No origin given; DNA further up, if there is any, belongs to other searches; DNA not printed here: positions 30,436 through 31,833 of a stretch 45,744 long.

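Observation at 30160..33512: High-GC orphan flp-cpaB fragment with repeat-rich leader and an unrelated 585-aa membrane protein in place of the rest of the tad machinery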

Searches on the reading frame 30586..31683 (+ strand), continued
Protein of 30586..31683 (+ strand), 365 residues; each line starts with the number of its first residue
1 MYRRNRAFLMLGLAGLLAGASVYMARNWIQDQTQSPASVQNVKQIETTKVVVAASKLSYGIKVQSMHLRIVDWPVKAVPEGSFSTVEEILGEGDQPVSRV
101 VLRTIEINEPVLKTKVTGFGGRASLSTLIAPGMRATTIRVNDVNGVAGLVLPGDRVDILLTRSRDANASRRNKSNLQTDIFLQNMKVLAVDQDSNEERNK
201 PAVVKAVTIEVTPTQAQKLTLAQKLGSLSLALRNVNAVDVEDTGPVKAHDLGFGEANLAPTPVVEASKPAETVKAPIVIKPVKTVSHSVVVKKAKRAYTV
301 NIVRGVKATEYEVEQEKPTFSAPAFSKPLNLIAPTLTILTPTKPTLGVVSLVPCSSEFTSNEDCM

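Call 98: search_protein_families(library=padloc, proteins=[window:30586-31683:+], max_evalue=0.01)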
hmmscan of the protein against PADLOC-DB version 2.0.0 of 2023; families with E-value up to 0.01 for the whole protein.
window:30586-31683:+ (365 aa): 0 families

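Call 100: search_solved_structures(query=A2, max_evalue=0.01, show_alignments=1)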
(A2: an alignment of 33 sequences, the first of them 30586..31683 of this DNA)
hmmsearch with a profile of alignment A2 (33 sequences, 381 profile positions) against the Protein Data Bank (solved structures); distinct sequences matched with E-value up to 0.01: 1.
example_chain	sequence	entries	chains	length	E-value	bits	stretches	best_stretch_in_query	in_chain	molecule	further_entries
9gzr_A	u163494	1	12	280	2.4e-12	49.8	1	123-230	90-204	RcpC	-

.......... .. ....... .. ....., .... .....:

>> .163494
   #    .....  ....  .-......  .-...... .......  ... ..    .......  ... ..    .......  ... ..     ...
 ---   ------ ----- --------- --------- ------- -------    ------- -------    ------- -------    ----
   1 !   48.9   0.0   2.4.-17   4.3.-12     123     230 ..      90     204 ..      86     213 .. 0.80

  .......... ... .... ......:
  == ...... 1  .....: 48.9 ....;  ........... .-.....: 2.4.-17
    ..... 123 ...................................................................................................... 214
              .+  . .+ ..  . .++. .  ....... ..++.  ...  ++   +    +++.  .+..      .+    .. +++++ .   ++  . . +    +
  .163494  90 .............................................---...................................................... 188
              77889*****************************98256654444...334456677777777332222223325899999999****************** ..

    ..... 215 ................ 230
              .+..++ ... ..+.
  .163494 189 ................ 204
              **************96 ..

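Call 117: search_dna_similar(query=window:30586-31683:+, collection=phages, mode=protein, max_rows=15)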
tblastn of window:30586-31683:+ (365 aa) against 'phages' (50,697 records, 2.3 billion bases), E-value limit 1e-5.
Records with a match: 1; places in all: 1; records where one place covers at least 80% of the query: 0.
Best place of each record, by identity: <60% 1.
By first word of the organism name: Microcystis 1.
By host as written in the record: Microcystis sp. SG03 1.
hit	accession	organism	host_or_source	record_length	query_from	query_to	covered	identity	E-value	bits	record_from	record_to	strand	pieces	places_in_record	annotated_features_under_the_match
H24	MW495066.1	Microcystis phage MaAM05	Microcystis sp. SG03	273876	42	199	43%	34.2%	6e-11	70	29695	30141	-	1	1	hypothetical protein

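Call 119: get_annotated_region(hit=H24, flank=4000)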
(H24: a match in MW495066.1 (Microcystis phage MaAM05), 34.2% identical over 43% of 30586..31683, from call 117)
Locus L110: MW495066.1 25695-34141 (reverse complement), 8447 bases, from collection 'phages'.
description: Microcystis phage MaAM05, complete genome.
organism: Microcystis phage MaAM05 (NCBI taxid 2812902)
taxonomy: Viruses; Duplodnaviria; Heunggongvirae; Uroviricota; Caudoviricetes
host: Microcystis sp. SG03; source: hospital wastewater; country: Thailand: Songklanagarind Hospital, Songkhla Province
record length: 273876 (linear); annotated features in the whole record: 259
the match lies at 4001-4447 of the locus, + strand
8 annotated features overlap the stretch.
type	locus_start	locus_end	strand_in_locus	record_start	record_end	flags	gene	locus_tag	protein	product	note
CDS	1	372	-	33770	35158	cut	-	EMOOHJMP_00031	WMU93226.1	3'3'-cGAMP-specific phosphodiesterase 3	-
CDS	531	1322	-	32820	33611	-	-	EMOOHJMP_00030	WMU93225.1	hypothetical protein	-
CDS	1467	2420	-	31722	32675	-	trxB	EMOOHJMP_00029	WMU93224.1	thioredoxin reductase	-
CDS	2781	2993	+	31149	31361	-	-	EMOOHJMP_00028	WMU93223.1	hypothetical protein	-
CDS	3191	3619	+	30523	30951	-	-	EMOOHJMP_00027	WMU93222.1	hypothetical protein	-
CDS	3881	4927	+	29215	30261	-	-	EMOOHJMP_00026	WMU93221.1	hypothetical protein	-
CDS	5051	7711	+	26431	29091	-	sctC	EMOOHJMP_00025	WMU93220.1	type 3 secretion system secretin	-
CDS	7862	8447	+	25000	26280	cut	cheB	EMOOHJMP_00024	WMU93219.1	protein-glutamate methylesterase/protein-glutamine glutaminase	-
